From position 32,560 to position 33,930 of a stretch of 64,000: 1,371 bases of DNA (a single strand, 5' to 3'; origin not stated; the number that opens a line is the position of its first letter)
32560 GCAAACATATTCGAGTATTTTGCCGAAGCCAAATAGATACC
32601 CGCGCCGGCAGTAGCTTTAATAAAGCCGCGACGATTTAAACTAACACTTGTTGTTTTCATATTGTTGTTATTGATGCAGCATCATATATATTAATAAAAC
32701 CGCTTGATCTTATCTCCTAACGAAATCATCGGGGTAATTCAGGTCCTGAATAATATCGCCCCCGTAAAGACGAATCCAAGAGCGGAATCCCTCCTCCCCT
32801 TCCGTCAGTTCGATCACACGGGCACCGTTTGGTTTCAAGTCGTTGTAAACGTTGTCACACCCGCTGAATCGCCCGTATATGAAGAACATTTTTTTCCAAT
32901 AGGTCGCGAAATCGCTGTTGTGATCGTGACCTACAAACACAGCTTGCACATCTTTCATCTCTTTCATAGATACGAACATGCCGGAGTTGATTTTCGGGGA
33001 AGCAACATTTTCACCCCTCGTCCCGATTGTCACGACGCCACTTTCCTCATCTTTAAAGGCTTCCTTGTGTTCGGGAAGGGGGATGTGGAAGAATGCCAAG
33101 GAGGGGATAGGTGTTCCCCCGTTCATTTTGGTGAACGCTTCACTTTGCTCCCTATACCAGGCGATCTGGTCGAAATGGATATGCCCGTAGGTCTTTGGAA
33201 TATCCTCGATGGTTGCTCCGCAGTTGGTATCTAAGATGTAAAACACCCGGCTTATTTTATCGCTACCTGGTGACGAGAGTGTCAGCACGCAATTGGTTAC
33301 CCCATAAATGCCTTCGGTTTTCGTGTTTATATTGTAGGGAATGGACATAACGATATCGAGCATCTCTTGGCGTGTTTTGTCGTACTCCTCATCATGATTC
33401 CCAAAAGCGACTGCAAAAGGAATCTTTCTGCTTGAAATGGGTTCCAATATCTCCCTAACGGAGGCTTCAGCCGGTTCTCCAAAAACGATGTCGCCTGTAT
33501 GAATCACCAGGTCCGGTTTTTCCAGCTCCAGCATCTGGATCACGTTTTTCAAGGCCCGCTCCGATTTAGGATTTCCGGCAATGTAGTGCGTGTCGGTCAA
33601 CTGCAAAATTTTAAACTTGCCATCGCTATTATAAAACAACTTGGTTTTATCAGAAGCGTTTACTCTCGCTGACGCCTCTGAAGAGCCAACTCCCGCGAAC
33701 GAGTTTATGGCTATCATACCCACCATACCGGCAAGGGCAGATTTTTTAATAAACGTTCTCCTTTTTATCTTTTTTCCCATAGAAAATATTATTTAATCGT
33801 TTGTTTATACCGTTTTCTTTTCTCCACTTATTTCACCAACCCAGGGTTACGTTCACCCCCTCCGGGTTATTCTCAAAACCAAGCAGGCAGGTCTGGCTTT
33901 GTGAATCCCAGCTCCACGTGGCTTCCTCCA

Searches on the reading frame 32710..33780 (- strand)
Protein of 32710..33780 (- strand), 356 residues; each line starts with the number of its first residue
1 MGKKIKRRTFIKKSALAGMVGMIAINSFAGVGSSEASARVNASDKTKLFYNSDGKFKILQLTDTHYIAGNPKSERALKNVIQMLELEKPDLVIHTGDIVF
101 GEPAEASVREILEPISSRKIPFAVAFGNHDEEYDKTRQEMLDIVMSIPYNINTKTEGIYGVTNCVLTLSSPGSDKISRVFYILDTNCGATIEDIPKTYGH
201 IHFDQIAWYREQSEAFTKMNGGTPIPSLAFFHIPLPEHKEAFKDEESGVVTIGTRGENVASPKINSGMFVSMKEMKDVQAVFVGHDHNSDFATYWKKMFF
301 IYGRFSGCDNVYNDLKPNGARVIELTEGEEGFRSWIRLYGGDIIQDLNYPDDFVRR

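Call 16: search_protein_families(library=pfam, proteins=[window:32710-33780:-], max_evalue=0.001)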
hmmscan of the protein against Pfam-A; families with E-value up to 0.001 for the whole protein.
window:32710-33780:- (356 aa): 2 families
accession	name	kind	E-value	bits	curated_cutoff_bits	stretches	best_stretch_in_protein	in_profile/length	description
PF00149.33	Metallophos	-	1.1e-15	59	21.5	1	56-288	1-190/191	Calcineurin-like phosphoesterase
PF12850.12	Metallophos_2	-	7.4e-08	33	27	1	57-136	2-60/154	Calcineurin-like phosphoesterase superfamily domain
